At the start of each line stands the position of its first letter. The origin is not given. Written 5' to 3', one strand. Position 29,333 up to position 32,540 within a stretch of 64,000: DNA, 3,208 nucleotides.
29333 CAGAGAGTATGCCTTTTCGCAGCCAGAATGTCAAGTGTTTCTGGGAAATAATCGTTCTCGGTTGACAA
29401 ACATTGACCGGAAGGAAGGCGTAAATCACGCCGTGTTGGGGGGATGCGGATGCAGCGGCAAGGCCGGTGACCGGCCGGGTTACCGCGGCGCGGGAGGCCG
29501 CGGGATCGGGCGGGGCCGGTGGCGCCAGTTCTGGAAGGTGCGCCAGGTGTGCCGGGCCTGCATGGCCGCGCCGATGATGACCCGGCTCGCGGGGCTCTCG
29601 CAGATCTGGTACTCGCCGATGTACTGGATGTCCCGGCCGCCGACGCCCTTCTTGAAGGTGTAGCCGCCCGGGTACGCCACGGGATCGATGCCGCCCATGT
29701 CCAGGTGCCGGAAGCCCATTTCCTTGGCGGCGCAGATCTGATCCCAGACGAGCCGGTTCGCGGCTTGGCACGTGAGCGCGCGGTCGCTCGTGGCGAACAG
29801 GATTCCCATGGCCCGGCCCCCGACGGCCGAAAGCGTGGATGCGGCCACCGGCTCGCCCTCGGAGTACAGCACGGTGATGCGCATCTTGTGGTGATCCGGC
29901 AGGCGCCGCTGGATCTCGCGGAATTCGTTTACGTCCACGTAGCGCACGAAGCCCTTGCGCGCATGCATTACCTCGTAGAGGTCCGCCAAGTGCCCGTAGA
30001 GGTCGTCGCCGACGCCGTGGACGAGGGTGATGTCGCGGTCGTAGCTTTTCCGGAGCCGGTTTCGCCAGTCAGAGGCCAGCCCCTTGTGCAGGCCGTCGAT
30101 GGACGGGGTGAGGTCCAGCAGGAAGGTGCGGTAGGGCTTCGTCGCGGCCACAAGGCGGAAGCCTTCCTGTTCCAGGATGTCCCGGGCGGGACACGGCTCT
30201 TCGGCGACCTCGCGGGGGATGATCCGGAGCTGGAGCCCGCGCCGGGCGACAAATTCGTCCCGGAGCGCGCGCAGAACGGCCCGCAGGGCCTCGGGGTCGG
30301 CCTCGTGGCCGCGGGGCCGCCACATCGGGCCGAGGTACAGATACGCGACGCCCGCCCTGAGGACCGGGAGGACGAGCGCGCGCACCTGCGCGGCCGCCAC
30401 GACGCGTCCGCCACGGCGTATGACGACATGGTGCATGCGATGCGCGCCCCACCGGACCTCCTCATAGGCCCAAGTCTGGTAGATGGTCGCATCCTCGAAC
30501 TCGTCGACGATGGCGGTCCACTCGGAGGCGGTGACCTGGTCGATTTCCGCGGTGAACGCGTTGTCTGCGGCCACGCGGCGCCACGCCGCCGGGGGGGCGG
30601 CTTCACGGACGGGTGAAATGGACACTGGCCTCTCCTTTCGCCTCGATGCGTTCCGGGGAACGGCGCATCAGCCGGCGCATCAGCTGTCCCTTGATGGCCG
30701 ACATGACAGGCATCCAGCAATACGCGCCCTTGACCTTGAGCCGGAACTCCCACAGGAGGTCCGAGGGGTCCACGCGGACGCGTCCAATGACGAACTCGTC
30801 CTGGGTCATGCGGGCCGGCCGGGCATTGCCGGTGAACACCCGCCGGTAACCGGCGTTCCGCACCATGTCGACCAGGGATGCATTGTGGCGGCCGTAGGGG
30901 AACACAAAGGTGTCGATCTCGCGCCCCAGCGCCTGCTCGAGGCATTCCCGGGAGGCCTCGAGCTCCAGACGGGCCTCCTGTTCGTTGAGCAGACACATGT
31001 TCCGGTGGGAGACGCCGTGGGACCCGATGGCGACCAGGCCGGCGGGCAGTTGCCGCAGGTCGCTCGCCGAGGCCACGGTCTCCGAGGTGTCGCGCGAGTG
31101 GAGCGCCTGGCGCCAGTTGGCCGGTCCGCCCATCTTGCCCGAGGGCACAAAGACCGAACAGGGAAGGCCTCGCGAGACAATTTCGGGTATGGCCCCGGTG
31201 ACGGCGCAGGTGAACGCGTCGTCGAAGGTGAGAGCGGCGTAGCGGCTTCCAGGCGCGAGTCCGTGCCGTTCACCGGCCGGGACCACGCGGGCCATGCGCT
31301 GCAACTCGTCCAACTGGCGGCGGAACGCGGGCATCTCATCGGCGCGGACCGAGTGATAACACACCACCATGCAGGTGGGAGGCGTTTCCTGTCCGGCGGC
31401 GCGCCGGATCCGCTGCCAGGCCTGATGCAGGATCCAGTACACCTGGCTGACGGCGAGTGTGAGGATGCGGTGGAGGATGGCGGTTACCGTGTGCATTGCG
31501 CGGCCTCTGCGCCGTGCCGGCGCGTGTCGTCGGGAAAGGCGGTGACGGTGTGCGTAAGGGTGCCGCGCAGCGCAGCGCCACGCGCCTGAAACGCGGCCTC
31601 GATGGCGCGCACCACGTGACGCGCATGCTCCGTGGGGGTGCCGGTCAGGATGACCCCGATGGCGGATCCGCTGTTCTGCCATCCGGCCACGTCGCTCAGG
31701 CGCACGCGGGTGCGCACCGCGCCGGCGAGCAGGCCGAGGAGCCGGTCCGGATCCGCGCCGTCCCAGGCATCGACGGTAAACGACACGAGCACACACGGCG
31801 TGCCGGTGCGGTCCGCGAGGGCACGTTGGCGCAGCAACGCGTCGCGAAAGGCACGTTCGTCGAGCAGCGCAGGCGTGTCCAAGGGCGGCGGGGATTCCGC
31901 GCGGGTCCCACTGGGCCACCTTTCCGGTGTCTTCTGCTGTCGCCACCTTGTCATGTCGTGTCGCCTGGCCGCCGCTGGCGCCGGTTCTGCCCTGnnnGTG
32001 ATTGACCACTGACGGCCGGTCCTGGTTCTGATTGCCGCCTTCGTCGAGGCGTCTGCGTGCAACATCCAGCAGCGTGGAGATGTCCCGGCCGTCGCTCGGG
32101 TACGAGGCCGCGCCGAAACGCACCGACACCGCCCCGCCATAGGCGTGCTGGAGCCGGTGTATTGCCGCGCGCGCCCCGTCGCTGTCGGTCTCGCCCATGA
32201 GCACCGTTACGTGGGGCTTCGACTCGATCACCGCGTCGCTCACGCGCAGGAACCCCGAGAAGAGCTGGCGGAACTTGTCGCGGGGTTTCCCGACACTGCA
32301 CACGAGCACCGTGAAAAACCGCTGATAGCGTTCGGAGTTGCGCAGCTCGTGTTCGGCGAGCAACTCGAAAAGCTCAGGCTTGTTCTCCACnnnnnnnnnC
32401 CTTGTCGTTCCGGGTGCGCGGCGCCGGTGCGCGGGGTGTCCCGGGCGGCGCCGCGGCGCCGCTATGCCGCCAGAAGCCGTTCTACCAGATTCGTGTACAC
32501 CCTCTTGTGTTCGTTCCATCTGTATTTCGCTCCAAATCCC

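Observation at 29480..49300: A 20-kb minus-strand EPS locus with an exosortase/PEP-CTERM-type gene set, but no exosortase, EpsI or sensor kinase in the window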

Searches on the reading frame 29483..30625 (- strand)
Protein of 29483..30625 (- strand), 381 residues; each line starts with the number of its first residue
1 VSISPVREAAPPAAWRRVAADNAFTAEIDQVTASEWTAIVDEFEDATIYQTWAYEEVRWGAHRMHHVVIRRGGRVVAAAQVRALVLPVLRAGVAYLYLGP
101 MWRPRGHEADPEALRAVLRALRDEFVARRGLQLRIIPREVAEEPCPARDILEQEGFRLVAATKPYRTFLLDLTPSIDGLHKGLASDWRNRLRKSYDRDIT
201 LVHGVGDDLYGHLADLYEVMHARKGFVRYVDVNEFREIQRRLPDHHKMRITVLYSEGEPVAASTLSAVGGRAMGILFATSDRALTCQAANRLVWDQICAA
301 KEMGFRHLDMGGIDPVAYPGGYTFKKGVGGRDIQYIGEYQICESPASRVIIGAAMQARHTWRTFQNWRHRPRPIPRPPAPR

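Call 5: search_protein_families(library=ncbifam, proteins=[window:29483-30625:-], max_evalue=0.001)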
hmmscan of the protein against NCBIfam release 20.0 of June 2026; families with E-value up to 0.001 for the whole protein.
window:29483-30625:- (381 aa): 1 family
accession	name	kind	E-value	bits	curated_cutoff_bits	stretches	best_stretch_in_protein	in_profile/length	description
TIGR03019.1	pepcterm_femAB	equivalog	2.9e-06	26.5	260.35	1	162-344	115-290/330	FemAB family XrtA/PEP-CTERM system-associated protein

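Call 7: search_protein_families(library=pfam, proteins=[window:29483-30625:-], max_evalue=0.01)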
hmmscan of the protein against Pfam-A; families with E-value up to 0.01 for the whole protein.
window:29483-30625:- (381 aa): 2 families
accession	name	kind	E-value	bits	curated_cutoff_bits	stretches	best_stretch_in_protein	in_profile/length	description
PF13480.13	Acetyltransf_6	-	4.3e-09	37.1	22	1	199-325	20-142/143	Acetyltransferase (GNAT) domain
PF02388.22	FemAB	-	3e-06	26.8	24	1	259-342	306-392/406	FemAB family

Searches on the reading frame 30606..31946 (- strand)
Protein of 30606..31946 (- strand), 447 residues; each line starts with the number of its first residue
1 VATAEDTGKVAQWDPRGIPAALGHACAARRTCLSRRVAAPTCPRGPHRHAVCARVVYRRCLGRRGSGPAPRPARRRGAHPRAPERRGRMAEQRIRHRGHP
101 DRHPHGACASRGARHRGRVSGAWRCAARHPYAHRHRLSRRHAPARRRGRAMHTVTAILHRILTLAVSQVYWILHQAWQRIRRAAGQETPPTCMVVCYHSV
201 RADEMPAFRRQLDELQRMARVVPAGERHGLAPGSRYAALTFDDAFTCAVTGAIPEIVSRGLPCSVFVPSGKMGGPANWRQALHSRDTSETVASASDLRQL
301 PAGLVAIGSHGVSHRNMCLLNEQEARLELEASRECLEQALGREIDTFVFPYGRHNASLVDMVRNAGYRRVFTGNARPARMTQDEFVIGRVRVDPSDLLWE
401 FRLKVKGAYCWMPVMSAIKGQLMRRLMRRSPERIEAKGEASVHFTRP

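Call 5: search_protein_families(library=ncbifam, proteins=[window:30606-31946:-], max_evalue=0.001)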
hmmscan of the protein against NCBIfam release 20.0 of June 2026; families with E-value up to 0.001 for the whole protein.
window:30606-31946:- (447 aa): 4 families
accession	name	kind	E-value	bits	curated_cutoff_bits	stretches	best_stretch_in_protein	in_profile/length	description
TIGR03933.1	PIA_icaB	equivalog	3.7e-07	29.9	248.35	1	237-393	74-230/245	intercellular adhesin biosynthesis polysaccharide N-deacetylase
TIGR02764.1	spore_ybaN_pdaB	equivalog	5.4e-07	29.6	237.4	1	305-370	59-124/191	polysaccharide deacetylase family sporulation protein PdaB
TIGR03938.2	deacetyl_PgaB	equivalog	3.3e-06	25.7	321.9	1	326-405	184-263/621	poly-beta-1,6-N-acetyl-D-glucosamine N-deacetylase PgaB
TIGR04243.1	nodulat_NodB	equivalog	0.00072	19.1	240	0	302-369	52-120/197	chitooligosaccharide deacetylase NodB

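Call 7: search_protein_families(library=pfam, proteins=[window:30606-31946:-], max_evalue=0.01)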
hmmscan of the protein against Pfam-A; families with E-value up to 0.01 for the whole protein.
window:30606-31946:- (447 aa): 1 family
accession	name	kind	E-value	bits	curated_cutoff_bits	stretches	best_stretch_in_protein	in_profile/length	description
PF01522.26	Polysacc_deac_1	-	7.9e-16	58.6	23.1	1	233-369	5-123/124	Polysaccharide deacetylase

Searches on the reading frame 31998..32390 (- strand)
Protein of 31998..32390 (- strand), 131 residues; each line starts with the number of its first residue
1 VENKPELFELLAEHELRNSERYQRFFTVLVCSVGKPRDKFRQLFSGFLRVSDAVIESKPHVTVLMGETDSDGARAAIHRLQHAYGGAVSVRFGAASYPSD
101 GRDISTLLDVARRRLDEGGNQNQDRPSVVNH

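Call 24: search_protein_families(library=pfam, proteins=[window:31998-32390:-], max_evalue=0.05)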
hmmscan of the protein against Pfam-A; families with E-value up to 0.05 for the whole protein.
window:31998-32390:- (131 aa): 1 family
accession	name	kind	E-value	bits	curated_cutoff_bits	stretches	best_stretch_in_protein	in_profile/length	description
PF17853.6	GGDEF_2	-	0.035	14.8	24.5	1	26-104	23-103/116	GGDEF-like domain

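Call 69: search_protein_families(library=ncbifam, proteins=[window:31998-32390:-], max_evalue=0.0001)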
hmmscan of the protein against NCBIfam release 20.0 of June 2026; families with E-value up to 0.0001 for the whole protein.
window:31998-32390:- (131 aa): 0 families
